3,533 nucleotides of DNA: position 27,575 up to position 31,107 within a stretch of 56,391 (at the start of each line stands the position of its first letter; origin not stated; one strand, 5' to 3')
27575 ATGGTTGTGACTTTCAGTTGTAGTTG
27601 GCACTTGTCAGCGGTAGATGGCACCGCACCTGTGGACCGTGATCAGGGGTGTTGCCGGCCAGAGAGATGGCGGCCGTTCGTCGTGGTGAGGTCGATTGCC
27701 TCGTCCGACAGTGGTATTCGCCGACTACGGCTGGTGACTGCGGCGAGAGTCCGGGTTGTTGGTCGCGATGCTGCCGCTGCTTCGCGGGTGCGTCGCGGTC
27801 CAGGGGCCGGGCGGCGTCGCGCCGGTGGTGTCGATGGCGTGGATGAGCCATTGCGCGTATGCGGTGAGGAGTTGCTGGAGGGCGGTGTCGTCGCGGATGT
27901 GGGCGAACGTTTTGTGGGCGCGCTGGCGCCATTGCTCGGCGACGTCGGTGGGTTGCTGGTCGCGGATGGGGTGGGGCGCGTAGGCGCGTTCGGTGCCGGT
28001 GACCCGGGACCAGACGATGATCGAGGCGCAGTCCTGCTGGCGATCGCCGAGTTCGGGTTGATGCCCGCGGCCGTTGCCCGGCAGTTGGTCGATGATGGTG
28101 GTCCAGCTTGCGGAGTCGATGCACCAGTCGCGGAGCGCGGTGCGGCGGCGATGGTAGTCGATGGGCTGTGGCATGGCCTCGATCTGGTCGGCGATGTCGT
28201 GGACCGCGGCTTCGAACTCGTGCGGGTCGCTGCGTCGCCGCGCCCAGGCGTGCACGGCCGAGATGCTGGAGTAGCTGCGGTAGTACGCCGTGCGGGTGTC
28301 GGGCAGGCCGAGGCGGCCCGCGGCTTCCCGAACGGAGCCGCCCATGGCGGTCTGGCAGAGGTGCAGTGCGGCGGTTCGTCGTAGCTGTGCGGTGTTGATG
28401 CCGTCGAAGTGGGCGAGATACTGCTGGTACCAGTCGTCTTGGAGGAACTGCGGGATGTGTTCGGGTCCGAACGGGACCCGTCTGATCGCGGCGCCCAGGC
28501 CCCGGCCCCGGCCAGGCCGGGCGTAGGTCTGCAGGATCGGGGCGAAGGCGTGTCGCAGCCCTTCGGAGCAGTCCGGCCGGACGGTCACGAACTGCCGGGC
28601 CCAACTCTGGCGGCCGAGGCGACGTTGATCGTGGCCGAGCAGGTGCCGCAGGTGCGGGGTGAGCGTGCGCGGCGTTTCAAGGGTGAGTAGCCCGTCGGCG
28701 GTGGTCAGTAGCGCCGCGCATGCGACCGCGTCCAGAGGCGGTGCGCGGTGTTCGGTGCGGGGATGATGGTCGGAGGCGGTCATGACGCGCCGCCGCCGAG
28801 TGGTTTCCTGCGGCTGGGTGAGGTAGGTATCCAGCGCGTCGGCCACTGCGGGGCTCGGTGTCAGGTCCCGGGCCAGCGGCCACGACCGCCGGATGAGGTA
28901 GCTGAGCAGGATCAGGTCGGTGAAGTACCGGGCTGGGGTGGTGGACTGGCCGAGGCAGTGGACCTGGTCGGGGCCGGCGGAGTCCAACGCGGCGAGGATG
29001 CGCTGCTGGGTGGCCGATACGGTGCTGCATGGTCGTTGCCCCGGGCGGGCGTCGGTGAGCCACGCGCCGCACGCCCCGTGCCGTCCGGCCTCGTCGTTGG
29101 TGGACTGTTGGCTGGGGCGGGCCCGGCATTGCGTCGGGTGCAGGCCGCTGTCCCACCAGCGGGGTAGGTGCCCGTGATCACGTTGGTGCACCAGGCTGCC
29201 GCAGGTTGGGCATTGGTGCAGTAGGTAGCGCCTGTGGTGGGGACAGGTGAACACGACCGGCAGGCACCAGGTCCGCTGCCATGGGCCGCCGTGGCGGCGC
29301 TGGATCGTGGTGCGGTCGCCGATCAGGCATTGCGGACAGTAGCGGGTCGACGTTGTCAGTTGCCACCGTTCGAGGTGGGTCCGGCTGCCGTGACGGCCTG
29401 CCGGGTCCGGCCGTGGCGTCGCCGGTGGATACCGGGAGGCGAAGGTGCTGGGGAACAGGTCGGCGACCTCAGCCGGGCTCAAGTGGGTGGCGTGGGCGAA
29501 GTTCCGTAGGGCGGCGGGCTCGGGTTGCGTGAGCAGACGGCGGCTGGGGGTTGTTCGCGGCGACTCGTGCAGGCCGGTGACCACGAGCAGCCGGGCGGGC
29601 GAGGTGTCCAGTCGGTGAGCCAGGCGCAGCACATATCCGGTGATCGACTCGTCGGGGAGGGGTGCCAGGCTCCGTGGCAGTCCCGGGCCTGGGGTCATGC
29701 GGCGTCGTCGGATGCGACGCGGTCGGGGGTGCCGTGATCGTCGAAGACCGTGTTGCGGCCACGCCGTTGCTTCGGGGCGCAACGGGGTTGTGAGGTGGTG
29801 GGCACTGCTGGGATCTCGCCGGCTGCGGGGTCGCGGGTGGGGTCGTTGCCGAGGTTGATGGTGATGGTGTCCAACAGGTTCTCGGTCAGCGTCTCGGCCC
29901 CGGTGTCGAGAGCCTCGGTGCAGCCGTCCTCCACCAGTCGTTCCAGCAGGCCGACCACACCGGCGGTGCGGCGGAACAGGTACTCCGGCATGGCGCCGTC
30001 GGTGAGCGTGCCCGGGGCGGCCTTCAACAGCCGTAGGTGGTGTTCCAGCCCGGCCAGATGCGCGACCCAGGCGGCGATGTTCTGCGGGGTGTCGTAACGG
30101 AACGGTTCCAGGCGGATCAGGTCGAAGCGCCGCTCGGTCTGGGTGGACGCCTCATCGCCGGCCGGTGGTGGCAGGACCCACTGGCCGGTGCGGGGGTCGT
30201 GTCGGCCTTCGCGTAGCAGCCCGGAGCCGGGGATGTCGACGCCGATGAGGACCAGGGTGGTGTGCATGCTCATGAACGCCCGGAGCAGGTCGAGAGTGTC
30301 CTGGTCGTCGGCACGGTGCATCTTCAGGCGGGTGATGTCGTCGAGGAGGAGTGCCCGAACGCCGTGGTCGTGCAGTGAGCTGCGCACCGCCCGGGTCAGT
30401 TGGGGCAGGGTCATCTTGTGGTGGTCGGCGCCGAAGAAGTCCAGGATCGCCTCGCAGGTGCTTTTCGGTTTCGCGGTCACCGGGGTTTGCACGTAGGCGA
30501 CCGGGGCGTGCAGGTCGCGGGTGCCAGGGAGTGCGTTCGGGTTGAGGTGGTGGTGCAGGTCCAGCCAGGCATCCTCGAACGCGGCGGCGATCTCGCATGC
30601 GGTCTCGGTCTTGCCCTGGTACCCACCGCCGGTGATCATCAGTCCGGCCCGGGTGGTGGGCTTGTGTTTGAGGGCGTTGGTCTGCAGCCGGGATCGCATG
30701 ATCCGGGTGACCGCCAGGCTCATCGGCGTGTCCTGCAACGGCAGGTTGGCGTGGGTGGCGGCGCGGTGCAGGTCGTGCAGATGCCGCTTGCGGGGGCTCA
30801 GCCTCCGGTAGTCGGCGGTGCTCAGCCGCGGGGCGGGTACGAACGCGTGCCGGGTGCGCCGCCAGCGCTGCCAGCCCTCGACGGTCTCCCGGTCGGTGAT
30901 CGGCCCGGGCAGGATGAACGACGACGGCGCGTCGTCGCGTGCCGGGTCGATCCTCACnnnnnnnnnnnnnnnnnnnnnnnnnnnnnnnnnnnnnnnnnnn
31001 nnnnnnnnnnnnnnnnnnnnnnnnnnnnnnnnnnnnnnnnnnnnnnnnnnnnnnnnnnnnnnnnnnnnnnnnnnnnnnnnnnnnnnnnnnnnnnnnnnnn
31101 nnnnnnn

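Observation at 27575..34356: Base-precise Tn7-like transposon with 5-bp target duplication, inserted downstream of the ICE cell-wall hydrolase gene in the canonical Tn7/glmS orientation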

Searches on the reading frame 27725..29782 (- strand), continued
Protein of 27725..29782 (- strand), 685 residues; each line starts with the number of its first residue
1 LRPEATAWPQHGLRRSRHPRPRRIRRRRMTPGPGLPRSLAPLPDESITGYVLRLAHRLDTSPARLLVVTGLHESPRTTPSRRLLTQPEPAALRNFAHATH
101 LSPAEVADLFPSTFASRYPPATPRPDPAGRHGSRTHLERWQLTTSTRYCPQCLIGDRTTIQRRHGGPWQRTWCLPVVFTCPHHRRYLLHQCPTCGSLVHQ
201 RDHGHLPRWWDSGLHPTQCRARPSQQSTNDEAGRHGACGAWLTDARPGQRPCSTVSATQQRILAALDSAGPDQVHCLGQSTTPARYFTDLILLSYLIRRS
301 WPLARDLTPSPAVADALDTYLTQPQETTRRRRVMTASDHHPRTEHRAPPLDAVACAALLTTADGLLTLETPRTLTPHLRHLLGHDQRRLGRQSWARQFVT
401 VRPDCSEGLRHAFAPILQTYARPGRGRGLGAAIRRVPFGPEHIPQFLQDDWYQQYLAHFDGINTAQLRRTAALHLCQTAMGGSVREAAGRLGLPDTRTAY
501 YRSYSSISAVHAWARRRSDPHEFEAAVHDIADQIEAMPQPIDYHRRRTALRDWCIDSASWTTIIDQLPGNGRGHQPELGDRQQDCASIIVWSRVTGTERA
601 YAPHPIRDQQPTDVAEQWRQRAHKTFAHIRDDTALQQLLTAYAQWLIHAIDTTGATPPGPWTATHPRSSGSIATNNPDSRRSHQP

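Call 86: search_protein_families(library=pfam, proteins=[L073:13854-14297:-, L073:13782-14279:+, L073:14330-15001:+, L073:14416-15096:-, L073:15089-16879:-, L073:15517-16845:+, L073:17254-18381:-, L073:16876-17229:-], max_evalue=0.01)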
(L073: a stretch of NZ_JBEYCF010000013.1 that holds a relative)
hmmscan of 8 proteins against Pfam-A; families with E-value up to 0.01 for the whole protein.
L073:13854-14297:- (147 aa): 0 families

L073:13782-14279:+ (165 aa): 6 families
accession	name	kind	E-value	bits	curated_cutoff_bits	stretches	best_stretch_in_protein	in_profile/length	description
PF01381.28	HTH_3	-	2.6e-15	56.6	23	1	35-87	1-53/55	Helix-turn-helix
PF13560.12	HTH_31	-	2.9e-13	50.3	27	1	31-87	2-59/64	Helix-turn-helix domain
PF12844.13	HTH_19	-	5.6e-07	29.8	30.2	1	35-93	4-62/64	Helix-turn-helix domain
PF13413.12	HTH_25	-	6.5e-06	26.3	24.6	1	34-66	1-33/62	Helix-turn-helix domain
PF18255.9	SAM_DprA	-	0.00039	20.8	26.2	1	20-59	11-48/62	DNA processing protein A sterile alpha motif domain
PF13443.12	HTH_26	-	0.0044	17.7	22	1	36-90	3-58/63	Cro/C1-type HTH DNA-binding domain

L073:14330-15001:+ (223 aa): 2 families
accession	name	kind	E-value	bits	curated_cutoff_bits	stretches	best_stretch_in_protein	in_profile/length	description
PF01442.23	Apolipoprotein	-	0.0051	17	90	1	38-127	68-164/190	Apolipoprotein A1/A4/E domain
PF10406.14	TAF8_C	-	0.0053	17.7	21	0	50-75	21-46/49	Transcription factor TFIID complex subunit 8 C-term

L073:14416-15096:- (226 aa): 0 families

L073:15089-16879:- (596 aa): 0 families

L073:15517-16845:+ (442 aa): 0 families

L073:17254-18381:- (375 aa): 1 family
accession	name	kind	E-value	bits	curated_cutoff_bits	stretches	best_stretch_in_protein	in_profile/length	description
PF00877.26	NLPC_P60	-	9.2e-22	77.4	23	1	274-357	1-86/105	NlpC/P60 family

L073:16876-17229:- (117 aa): 0 families

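Call 90: search_protein_families(library=ncbifam, proteins=[L073:13782-14279:+, L073:14330-15001:+, L073:15089-16879:-, L073:17254-18381:-], max_evalue=0.001)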
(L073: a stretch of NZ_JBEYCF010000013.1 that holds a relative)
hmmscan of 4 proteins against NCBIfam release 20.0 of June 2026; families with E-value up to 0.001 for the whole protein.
L073:13782-14279:+ (165 aa): 14 families
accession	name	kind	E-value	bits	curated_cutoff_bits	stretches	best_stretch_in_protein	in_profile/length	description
NF041677.1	trans_regClgR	equivalog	4.7e-13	49.2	170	1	23-124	1-104/113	transcriptional regulator ClgR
NF046032.1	TransRegSlrRBacil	equivalog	9.8e-12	45.2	250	1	32-134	3-105/149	HTH-type transcriptional regulator SlrR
NF006015.0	PRK08154.1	subfamily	5.7e-11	42.1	204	1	27-93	27-93/314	anaerobic benzoate catabolism transcriptional regulator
NF041951.1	phage_RstR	subfamily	1.9e-10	41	80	1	31-110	3-82/108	RstR family transcriptional repressor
TIGR03070.1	couple_hipB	subfamily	8.3e-07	28.9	71.65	1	30-82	2-54/58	type II toxin-antitoxin system Y4mF family antitoxin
NF010465.0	PRK13890.1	equivalog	9.1e-07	29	96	1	43-127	18-101/121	conjugal transfer protein TrbA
NF007257.0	PRK09706.1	subfamily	1.6e-06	28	101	1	30-90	5-65/135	transcriptional repressor DicA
TIGR00270.2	TIGR00270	equivalog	3.4e-05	23.7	110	1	28-85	73-130/159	multiprotein bridging factor aMBF1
NF047948.1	male_kill_WMK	equivalog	3.9e-05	23.3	300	1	32-103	7-78/300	WO male-killing family protein Wmk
NF003162.0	PRK04140.1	equivalog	5.3e-05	22.4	263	1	32-83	128-179/317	transcriptional regulator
NF038139.1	Reg_Aceta_RamB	equivalog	0.00011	21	700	1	32-87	4-59/465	acetate metabolism transcriptional regulator RamB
NF005988.0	PRK08099.1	equivalog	0.00017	20.8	201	1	33-95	5-68/411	multifunctional transcriptional regulator/nicotinamide-nucleotide adenylyltransferase/ribosylnicotinamide kinase NadR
NF007408.0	PRK09943.1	equivalog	0.00043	19.9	211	1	31-92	8-69/185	HTH-type transcriptional regulator PuuR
NF041493.1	MobT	equivalog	0.00059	18.7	600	1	35-82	1-48/383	MobT family relaxase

L073:14330-15001:+ (223 aa): 0 families

L073:15089-16879:- (596 aa): 0 families

L073:17254-18381:- (375 aa): 8 families
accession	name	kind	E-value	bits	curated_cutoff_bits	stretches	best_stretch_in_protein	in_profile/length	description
NF038345.1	wall_hydro_RipC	exception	2.9e-27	96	425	1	109-365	80-354/362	peptidoglycan hydrolase RipC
NF010495.0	PRK13914.1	equivalog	3.7e-20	72.4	647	1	254-353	358-459/481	invasion associated endopeptidase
NF046048.1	NlpC_P60_DIP1281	equivalog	7.5e-16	58.1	517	1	176-359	367-571/587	DIP1281 family NlpC/P60 protein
NF033743.1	NlpC_inact_RipD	exception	5.5e-14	52.1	215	1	286-358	92-165/181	NlpC/P60 family peptidoglycan-binding protein RipD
NF033742.1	NlpC_p60_RipB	exception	7.5e-14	51.9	335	1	268-359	83-188/206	NlpC/P60 family peptidoglycan endopeptidase RipB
NF033741.1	NlpC_p60_RipA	exception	6.4e-13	48.5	625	1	269-360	335-440/457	NlpC/P60 family peptidoglycan endopeptidase RipA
NF008096.1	PRK10838.1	equivalog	1.2e-09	38.3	186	1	274-351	80-160/189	bifunctional murein DD-endopeptidase/murein LD-carboxypeptidase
NF040678.1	EntFM_CwpFM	equivalog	1.2e-07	31.1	720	1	262-351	312-404/430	enterotoxin EntFM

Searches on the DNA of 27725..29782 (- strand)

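Call 83: search_rna_families(source=L073, start=13600, end=15000, threshold=evalue, max_evalue=0.01)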
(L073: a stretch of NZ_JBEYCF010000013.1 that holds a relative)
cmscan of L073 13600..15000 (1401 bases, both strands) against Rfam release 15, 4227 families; matches with E-value up to 0.01: 0.
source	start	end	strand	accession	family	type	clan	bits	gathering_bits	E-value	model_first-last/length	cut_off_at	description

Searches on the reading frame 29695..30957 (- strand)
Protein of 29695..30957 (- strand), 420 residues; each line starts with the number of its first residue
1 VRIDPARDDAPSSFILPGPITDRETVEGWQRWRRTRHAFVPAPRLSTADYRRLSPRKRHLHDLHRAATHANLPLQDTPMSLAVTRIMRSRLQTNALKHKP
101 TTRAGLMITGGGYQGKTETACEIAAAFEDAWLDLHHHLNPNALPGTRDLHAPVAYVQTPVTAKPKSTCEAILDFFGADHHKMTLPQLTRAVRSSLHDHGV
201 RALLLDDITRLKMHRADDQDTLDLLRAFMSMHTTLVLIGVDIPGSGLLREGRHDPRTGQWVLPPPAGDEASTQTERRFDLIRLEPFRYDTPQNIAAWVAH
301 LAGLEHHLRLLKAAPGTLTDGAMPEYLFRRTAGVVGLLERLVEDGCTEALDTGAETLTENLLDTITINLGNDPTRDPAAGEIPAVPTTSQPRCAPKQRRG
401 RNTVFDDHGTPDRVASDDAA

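Call 6: search_protein_families(library=pfam, proteins=[window:29695-30957:-], max_evalue=0.01)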
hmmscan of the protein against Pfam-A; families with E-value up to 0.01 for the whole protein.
window:29695-30957:- (420 aa): 2 families
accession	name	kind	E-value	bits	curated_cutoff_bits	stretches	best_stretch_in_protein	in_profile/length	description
PF13401.12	AAA_22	-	7.7e-08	33.2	27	1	106-239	8-122/130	AAA domain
PF05621.17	TniB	-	3.1e-07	30.5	22.4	1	95-241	26-163/189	Bacterial TniB protein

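Call 80: search_protein_families(library=ncbifam, proteins=[window:29695-30957:-], max_evalue=0.01)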
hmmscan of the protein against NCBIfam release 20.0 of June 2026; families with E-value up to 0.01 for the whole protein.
window:29695-30957:- (420 aa): 0 families
